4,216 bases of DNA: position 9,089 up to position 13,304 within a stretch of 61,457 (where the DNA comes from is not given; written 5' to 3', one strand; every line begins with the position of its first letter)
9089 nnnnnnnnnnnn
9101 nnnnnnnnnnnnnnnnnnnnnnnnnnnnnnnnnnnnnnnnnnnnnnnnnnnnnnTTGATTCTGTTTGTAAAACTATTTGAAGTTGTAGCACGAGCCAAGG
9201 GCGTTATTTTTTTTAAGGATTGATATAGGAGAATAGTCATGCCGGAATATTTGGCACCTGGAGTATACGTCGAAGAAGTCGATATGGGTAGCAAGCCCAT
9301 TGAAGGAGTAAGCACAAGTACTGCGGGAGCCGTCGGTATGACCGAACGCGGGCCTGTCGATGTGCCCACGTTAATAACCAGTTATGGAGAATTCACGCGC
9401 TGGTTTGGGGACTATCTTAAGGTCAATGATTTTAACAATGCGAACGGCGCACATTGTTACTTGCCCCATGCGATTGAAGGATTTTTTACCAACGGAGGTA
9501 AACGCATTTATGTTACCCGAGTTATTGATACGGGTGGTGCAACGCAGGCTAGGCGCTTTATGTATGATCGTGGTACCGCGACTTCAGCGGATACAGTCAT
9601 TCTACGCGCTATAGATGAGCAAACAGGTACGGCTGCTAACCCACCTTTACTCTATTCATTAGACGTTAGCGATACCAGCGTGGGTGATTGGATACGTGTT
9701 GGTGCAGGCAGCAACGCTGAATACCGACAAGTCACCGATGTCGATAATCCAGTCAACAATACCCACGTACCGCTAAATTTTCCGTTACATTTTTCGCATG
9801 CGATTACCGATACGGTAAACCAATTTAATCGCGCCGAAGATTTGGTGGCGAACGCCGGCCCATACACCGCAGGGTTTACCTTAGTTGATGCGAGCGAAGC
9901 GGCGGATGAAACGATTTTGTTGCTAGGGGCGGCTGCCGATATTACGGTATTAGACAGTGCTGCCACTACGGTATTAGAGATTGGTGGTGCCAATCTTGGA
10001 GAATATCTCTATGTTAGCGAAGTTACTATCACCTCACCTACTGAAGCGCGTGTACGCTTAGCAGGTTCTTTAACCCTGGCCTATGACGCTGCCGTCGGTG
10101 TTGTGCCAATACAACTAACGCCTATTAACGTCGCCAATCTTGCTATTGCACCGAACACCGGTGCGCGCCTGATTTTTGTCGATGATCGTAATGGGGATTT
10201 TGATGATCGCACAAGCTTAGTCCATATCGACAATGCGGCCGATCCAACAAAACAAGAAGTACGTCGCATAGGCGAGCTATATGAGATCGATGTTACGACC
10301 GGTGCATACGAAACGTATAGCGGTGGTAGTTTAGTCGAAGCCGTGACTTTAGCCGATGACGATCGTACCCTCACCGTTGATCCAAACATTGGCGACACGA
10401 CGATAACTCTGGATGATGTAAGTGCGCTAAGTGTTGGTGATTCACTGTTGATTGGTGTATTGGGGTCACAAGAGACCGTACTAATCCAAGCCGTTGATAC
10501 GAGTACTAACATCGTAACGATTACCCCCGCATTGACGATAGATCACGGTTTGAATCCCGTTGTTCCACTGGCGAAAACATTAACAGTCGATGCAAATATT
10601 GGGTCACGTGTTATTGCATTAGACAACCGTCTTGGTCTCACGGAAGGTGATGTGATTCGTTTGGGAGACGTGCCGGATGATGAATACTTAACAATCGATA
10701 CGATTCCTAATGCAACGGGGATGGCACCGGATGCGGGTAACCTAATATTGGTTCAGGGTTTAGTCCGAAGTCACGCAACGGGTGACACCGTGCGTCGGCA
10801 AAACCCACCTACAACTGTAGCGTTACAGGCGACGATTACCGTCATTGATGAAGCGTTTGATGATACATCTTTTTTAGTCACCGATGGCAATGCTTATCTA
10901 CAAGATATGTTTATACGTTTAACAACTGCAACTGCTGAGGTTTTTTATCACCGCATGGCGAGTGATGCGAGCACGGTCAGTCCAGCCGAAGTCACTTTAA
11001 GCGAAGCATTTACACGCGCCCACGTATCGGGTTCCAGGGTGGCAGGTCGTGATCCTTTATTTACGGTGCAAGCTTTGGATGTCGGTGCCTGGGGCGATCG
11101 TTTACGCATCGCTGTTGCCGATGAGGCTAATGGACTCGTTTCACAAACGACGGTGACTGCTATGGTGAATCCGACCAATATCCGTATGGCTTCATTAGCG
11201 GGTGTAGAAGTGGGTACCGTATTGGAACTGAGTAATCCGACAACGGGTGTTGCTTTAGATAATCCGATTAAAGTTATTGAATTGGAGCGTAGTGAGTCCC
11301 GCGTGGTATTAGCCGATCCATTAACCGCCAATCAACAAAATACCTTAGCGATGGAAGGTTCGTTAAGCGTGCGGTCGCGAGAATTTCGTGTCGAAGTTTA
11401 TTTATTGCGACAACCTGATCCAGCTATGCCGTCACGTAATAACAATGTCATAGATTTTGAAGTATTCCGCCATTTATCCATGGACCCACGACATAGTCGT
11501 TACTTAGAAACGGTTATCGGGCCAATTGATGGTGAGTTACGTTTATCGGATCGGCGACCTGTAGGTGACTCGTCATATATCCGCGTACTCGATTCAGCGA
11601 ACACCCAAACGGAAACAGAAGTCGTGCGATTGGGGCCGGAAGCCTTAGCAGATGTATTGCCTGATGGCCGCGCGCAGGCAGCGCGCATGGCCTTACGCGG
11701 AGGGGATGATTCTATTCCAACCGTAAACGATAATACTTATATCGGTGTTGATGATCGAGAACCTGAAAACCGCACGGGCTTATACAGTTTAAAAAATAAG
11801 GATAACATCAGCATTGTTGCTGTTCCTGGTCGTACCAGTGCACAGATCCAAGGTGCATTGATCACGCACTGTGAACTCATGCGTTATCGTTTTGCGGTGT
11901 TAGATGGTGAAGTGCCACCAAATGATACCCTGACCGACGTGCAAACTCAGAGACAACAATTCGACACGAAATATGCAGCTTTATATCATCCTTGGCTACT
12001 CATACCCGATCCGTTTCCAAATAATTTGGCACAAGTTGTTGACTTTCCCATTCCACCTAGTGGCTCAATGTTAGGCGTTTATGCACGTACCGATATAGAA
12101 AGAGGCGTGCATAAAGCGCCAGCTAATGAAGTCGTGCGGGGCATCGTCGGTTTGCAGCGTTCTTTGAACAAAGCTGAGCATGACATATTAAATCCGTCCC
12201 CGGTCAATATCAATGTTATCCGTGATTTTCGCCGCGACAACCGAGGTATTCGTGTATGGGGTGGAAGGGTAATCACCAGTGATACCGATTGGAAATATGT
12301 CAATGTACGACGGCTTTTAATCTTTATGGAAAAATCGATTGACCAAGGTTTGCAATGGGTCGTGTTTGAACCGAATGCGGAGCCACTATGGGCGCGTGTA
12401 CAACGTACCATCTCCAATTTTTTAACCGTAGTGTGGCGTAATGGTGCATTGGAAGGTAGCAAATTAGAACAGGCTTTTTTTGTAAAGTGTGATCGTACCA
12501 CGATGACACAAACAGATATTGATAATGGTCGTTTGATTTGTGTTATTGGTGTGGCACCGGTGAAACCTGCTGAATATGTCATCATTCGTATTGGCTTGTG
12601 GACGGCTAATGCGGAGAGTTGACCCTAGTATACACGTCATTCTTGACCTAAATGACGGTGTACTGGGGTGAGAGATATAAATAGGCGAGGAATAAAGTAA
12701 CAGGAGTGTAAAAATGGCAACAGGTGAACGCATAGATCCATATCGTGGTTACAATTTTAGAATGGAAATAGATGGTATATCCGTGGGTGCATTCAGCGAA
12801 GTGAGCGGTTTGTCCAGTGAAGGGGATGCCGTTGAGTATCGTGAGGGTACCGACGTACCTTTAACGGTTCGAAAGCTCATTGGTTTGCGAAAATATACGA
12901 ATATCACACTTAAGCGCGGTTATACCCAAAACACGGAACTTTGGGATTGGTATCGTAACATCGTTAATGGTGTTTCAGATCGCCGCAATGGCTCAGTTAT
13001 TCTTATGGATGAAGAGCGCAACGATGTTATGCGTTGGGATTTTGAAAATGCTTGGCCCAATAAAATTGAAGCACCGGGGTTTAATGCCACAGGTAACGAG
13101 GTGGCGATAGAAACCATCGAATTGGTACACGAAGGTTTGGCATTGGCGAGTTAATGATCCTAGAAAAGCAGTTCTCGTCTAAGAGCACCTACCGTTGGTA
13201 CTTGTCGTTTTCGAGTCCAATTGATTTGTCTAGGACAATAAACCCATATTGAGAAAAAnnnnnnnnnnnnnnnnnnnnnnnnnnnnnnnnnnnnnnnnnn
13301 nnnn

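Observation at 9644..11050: Giant sheath created by about six tandem copies of a 65-80-aa module inserted after the N-terminal strand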

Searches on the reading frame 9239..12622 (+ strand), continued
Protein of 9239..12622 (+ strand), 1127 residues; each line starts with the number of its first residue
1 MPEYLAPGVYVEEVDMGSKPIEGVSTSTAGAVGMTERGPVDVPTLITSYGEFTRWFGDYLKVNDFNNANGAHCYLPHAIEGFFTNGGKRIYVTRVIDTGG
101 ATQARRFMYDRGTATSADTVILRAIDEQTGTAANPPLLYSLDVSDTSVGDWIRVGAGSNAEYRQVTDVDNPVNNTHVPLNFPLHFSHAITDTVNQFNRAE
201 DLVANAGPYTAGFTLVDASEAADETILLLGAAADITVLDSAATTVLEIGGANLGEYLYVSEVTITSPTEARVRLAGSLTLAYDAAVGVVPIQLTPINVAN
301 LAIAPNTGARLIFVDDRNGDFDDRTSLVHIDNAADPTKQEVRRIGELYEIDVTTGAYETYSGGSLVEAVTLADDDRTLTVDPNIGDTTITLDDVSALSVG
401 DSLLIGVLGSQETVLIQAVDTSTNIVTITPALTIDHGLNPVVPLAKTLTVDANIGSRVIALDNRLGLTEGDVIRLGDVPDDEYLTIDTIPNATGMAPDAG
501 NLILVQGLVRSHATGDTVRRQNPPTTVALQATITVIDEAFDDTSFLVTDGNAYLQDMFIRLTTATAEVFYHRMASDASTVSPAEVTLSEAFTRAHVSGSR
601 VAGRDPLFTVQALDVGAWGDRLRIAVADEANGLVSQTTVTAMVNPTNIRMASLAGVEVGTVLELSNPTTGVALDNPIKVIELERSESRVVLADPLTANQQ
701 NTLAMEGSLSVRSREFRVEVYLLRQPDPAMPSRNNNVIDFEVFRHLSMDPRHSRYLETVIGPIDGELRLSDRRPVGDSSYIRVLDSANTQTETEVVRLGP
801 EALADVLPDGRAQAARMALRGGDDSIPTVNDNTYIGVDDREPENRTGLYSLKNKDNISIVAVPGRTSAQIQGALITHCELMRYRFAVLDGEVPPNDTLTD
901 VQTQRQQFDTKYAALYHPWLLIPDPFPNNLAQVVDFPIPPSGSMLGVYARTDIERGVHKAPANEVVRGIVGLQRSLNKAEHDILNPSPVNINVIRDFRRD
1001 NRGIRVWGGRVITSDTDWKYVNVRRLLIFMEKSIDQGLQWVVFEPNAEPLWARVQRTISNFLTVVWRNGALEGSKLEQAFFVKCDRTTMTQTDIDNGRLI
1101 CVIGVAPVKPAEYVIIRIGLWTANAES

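Call 87: find_related_loci(query=A1, collection=viral_contigs, flank=10000)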
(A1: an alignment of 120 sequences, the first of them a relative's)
Query A1 (1127 aa) in viral_contigs; peptide patterns used: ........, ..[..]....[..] (x = any residue, [..] = any of these).
38 stretches matched a pattern; 9 encode a relative of the query (tblastn E <= 1e-3); 9 distinct loci.
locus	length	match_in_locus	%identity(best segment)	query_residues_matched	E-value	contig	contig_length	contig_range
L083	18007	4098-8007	54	1-1126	0e+0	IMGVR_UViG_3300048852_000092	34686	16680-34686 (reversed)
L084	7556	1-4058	61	1-1126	0e+0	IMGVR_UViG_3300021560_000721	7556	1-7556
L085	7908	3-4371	55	17-1120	3e-101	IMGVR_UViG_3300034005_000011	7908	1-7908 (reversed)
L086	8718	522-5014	55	1-1120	1e-95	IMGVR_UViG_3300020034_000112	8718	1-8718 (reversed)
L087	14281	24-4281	53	1-1121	3e-84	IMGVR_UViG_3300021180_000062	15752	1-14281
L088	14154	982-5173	45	1-1126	1e-78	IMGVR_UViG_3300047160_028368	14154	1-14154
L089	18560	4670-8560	43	1-1121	1e-74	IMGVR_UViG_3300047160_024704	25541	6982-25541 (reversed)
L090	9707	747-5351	44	1-1126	1e-68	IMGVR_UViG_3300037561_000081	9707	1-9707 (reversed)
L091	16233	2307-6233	52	1-1120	0e+0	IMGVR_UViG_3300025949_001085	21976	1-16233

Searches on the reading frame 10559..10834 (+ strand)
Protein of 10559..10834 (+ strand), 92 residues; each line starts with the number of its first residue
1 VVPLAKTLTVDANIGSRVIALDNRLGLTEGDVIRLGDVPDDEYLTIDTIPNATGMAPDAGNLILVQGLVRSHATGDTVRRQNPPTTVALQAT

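Call 50: predict_structure(alignment_id=A2)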
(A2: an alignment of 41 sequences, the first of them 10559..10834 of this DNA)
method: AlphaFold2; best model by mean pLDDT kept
length: 92 residues; sequences in the alignment: 41
mean_pLDDT: 90.1   pTM: 0.76
mean pLDDT of the five models: 90.1, 89.6, 88.8, 88.3, 86.1
residues with pLDDT >= 90: 71; 70-90: 8; 50-70: 13; < 50: 0
segments of 3 or more residues with pLDDT < 50: none
pLDDT, mean of each block of 10 residues (from residue 1): 83 98 94 94 97 91 97 96 66 68
secondary structure, 60 per line:
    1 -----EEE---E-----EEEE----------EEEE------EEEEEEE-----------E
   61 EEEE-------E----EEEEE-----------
elements in order: E6-8 E18-21 E32-35 E42-48 E60-64 E77-81

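Call 52: fold_search(model_id=the predicted structure, library=pdb)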
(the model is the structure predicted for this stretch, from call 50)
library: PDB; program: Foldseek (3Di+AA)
matches with E <= 10: 1157; with E <= 0.001: 1
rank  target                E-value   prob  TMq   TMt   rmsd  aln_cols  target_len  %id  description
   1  9n71_A                4.7e-04  1.00  0.70  0.25   4.0        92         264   21  Tail tube structure of Acinetobacter baumannii phage Mystique (released 2025-03-19)
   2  4y9v_A                3.9e-03  1.00  0.64  0.11   3.1        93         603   14  Gp54 tailspike of Acinetobacter baumannii bacteriophage AP22 in complex with A. baumannii capsular saccharide (released 2017-02-01)
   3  7w1c_A                5.7e-03  1.00  0.61  0.10   3.8        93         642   16  Crystal structure of Klebsiella pneumoniae K1 capsule-specific polysaccharide lyase in a P1 crystal form (released 2022-05-18)
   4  8vjh_B                6.7e-03  1.00  0.61  0.11   3.8        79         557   28  Cryo-EM of tail-tip of bacteriophage Chi (released 2024-10-02)
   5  7w1c_E                6.7e-03  1.00  0.61  0.10   3.8        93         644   16  Crystal structure of Klebsiella pneumoniae K1 capsule-specific polysaccharide lyase in a P1 crystal form (released 2022-05-18)
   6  7w1c_C                7.9e-03  1.00  0.62  0.10   3.8        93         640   16  Crystal structure of Klebsiella pneumoniae K1 capsule-specific polysaccharide lyase in a P1 crystal form (released 2022-05-18)
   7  7w1c_D                9.3e-03  1.00  0.64  0.11   4.2        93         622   16  Crystal structure of Klebsiella pneumoniae K1 capsule-specific polysaccharide lyase in a P1 crystal form (released 2022-05-18)
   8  9brr_0                1.2e-02  1.00  0.54  0.10   3.7        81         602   14  Intact V-ATPase State 3 in synaptophysin knock-out isolated synaptic vesicles (released 2024-06-19)
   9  4ru5_C                1.3e-02  1.00  0.63  0.11   3.3        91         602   13  Crystal Structure of the Pseudomonas phage phi297 tailspike gp61 (released 2015-11-18)
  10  4ru4_B                1.7e-02  1.00  0.63  0.11   2.7        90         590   12  Crystal structure of the tailspike protein gp49 from Pseudomonas phage LKA1 (released 2015-11-18)
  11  9in6_M                1.7e-02  1.00  0.67  0.17   4.3        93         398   14  Capsid of Vibrio cholerae phage mature VP1 (released 2024-08-14)
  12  4ru5_A                1.7e-02  1.00  0.63  0.11   3.2        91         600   13  Crystal Structure of the Pseudomonas phage phi297 tailspike gp61 (released 2015-11-18)
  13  9brq_1                1.8e-02  1.00  0.52  0.10   3.6        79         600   14  Intact V-ATPase State 3 and synaptophysin complex in mouse brain isolated synaptic vesicles (released 2024-06-19)
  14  8rk3_D                1.9e-02  1.00  0.68  0.12   1.8        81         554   22  Bacteriophage JBD30 baseplate - composite structure (released 2024-08-14)
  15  7w1c_B                1.9e-02  1.00  0.64  0.10   4.2        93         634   16  Crystal structure of Klebsiella pneumoniae K1 capsule-specific polysaccharide lyase in a P1 crystal form (released 2022-05-18)
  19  4ru4_A                3.2e-02  1.00  0.64  0.11   2.7        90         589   12  Crystal structure of the tailspike protein gp49 from Pseudomonas phage LKA1 (released 2015-11-18)
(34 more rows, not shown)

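Call 54: fold_search(model_id=the predicted structure, library=viral)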
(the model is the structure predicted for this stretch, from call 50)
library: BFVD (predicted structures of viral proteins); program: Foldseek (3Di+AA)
matches with E <= 10: 1195; with E <= 0.001: 19
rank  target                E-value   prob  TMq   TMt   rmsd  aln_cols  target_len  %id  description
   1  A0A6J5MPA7            5.8e-05  1.00  0.69  0.33   1.7        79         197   23  Uncharacterized protein [uncultured Caudovirales phage]
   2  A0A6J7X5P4            6.4e-05  1.00  0.67  0.11   3.8        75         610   24  Phage tail sheath C-terminal domain containing protein [uncultured Caudovirales phage]
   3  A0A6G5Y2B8            1.2e-04  1.00  0.71  0.26   3.7        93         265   24  (no name in the UniProt tables at hand)
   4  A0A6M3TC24            1.3e-04  1.00  0.66  0.17   1.7        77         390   19  Uncharacterized protein [Sphingomonas phage Eidolon]
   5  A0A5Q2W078            1.3e-04  1.00  0.69  0.12   3.2        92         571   27  (no name in the UniProt tables at hand)
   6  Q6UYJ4                1.4e-04  1.00  0.69  0.08   1.5        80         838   21  Conserved tail assembly protein [Burkholderia phage BcepNazgul]
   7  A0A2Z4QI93            1.9e-04  1.00  0.66  0.11   1.7        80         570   18  (no name in the UniProt tables at hand)
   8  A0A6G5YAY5            1.9e-04  1.00  0.67  0.10   2.0        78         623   20  (no name in the UniProt tables at hand)
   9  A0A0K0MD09            1.9e-04  1.00  0.71  0.08   2.1        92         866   14  (no name in the UniProt tables at hand)
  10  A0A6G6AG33            2.0e-04  1.00  0.69  0.08   1.2        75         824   17  (no name in the UniProt tables at hand)
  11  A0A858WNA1            2.1e-04  1.00  0.68  0.12   1.4        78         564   22  Tail assembly protein [Xanthomonas phage FoX4]
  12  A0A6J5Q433            2.8e-04  1.00  0.71  0.17   2.3        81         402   16  Uncharacterized protein [uncultured Caudovirales phage]
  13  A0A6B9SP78            3.7e-04  1.00  0.67  0.15   1.6        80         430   16  (no name in the UniProt tables at hand)
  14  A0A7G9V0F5            4.1e-04  1.00  0.66  0.17   1.8        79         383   20  (no name in the UniProt tables at hand)
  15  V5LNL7                4.1e-04  1.00  0.73  0.36   3.1        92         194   17  (no name in the UniProt tables at hand)
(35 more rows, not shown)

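Call 80: search_protein_families(library=pfam, alignment_id=A2, max_evalue=0.1)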
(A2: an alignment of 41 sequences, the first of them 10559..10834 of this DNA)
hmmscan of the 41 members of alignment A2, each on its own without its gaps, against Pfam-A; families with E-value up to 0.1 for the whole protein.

A. member 1, window:10559-10834:+ (92 aa): 1 family
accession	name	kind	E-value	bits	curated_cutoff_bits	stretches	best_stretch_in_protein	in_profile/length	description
PF01052.25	FliMN_C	-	0.0021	18.4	23.8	1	8-46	8-45/73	Type III flagellar switch regulator (C-ring) FliN C-term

B. families by the number of members that match (of 41 scanned): 6 families
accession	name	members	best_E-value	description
PF01052.25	FliMN_C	4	0.0021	Type III flagellar switch regulator (C-ring) FliN C-term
PF24149.1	K1-lyase_Rider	2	0.0058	K1 capsule-specific polysaccharide lyase, Rider domain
PF03212.20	Pertactin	2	0.0085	Pertactin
PF14604.12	SH3_9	2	0.049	Variant SH3 domain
PF14544.11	DUF4443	1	0.029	Domain of unknown function (DUF4443)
PF14693.11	Ribosomal_TL5_C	1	0.095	Ribosomal protein TL5, C-terminal domain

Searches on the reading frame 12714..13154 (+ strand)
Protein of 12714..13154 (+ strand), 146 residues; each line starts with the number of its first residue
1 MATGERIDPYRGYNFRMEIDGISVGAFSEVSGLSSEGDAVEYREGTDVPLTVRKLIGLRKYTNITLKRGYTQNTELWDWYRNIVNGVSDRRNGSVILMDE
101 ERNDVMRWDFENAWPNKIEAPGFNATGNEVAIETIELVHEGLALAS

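Call 3: search_protein_families(library=pfam, proteins=[window:12714-13154:+], max_evalue=0.01)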
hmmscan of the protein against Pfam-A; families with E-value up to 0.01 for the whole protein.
window:12714-13154:+ (146 aa): 1 family
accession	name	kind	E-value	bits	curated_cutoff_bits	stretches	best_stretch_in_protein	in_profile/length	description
PF06841.18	Phage_T4_gp19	-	1.5e-45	154.8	28.2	1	13-142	3-133/134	T4-like virus tail tube protein gp19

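Call 64: search_solved_structures(query=window:12714-13154:+, max_evalue=0.01)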
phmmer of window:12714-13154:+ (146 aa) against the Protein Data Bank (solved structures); distinct sequences matched with E-value up to 0.01: 14.
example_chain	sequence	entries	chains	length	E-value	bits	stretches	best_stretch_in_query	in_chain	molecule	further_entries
7adz_1a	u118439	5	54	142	3.7e-29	104.9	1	9-144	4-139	Phage tail protein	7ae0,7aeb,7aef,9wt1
7b5h_AN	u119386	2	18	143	1.6e-26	96.4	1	12-144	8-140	All3324 protein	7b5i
9r9h_B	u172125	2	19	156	5.2e-26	94.6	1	12-144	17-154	Phage tail protein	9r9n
8bl4_v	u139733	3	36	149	9.6e-17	64.6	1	13-143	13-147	Phage tail protein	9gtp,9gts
6j0b_a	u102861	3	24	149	4.4e-16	62.4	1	13-140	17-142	Pvc1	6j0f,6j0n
9qgl_1A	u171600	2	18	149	6.5e-16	61.9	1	12-140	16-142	Phage tail protein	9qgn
9rce_I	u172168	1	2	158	6e-14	55.5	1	4-139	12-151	Conserved hypothetical phage tail region protein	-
6rao_A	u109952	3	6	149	9.9e-14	54.8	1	13-141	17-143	Afp1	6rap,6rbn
7aeb_Y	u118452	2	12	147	1.4e-12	51.1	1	11-139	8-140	Phospholipid/glycerol acyltransferase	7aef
9gtp_a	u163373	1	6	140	4.5e-08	36.5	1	6-142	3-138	Phage tail protein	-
7b5h_AM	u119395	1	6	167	1.5e-06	31.6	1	105-139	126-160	All3323 protein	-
6j0n_n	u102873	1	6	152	3.5e-06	30.3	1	26-141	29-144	Pvc5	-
9qgl_5A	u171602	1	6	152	3.8e-05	27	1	26-141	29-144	Phage tail protein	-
6rao_F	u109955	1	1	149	0.00056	23.2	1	26-142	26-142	Afp5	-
